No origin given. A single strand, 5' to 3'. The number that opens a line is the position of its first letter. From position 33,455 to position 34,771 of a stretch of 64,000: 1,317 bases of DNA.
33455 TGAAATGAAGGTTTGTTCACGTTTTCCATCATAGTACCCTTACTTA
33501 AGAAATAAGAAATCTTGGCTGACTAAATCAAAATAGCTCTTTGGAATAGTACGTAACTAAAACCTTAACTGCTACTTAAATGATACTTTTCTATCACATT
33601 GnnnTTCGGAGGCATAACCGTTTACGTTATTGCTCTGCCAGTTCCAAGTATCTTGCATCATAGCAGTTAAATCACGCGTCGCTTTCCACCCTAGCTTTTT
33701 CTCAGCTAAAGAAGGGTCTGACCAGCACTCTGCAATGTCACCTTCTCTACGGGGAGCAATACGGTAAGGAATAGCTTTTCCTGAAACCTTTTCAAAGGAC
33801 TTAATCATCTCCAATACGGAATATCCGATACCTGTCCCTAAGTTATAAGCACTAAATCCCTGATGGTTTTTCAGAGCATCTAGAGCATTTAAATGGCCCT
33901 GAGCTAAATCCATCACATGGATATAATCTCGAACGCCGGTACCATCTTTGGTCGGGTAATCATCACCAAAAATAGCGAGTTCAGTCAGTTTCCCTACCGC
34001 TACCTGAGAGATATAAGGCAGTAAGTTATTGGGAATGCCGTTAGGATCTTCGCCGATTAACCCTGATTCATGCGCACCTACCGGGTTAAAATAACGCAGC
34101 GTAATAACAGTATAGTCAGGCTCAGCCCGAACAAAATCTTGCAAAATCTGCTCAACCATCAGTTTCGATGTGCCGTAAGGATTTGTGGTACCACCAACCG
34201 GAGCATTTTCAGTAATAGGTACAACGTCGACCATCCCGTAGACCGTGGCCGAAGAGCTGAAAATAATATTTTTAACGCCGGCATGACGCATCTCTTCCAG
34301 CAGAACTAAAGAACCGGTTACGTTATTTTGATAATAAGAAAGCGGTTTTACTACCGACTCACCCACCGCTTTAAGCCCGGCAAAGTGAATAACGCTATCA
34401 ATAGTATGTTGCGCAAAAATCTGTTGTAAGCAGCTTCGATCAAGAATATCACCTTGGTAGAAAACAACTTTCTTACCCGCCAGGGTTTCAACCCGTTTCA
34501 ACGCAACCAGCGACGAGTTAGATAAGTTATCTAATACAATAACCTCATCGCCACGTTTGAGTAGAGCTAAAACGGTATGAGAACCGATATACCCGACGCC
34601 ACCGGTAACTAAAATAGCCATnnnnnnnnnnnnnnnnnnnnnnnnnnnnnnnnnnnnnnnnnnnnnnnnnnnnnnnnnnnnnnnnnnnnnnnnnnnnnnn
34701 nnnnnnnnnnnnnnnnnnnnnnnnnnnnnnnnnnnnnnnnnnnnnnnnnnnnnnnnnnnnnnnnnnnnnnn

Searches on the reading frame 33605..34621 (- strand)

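Call 10: search_protein_families(library=ncbifam, proteins=[window:33605-34621:-])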
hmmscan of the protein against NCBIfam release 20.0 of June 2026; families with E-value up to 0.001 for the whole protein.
window:33605-34621:- (339 aa): 35 families (the best 25 are shown)
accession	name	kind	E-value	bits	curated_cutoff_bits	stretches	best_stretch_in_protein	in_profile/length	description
NF007956.0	PRK10675.1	subfamily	2e-151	503.9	394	1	1-337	1-337/338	UDP-glucose 4-epimerase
TIGR01179.1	galE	equivalog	1.1e-141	471.5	262.3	1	2-335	1-331/332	UDP-glucose 4-epimerase GalE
TIGR01181.1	dTDP_gluc_dehyt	equivalog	1.2e-32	113.3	365.1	1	3-332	2-314/321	dTDP-glucose 4,6-dehydratase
TIGR04180.1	EDH_00030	hypoth_equivalog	7.6e-32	110.6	475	1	3-314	1-294/297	NAD-dependent 4,6-dehydratase LegB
TIGR02197.1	heptose_epim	equivalog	3.2e-28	98.8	274.6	1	3-286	1-268/316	ADP-glyceromanno-heptose 6-epimerase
NF043036.1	ErythonDh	equivalog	1.8e-20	73.4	325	1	1-165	1-165/321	D-erythronate dehydrogenase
TIGR02622.1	CDP_4_6_dhtase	equivalog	1.3e-19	70.6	278.45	1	3-164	7-169/352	CDP-glucose 4,6-dehydratase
NF011728.1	PRK15181.1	equivalog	5.5e-19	68.4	760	1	4-246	19-248/348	Vi polysaccharide biosynthesis UDP-N-acetylglucosaminuronic acid C-4 epimerase TviC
TIGR03466.1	HpnA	hypoth_equivalog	1.6e-18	66.7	367.65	1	2-184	2-174/327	hopanoid-associated sugar epimerase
NF007490.0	PRK10084.1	subfamily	3.7e-17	62.4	649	1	1-113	1-113/361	dTDP-glucose 4,6-dehydratase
NF007582.0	PRK10217.1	equivalog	1.2e-15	57.5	698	1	2-243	3-236/355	dTDP-glucose 4,6-dehydratase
NF042422.1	oxyalk_red_OleD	equivalog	1.9e-14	53.8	580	1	1-273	1-243/329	2-alkyl-3-oxoalkanoate reductase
TIGR01472.1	gmd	equivalog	2e-11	43.7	415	1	4-284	4-272/342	GDP-mannose 4,6-dehydratase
NF052578.1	StrlDmthSdmBMthl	equivalog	2.3e-11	44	600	1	1-130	1-119/328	sterol demethylase protein SdmB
NF008360.0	PRK11150.1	equivalog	5.6e-11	42.2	452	1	3-269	2-243/310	ADP-glyceromanno-heptose 6-epimerase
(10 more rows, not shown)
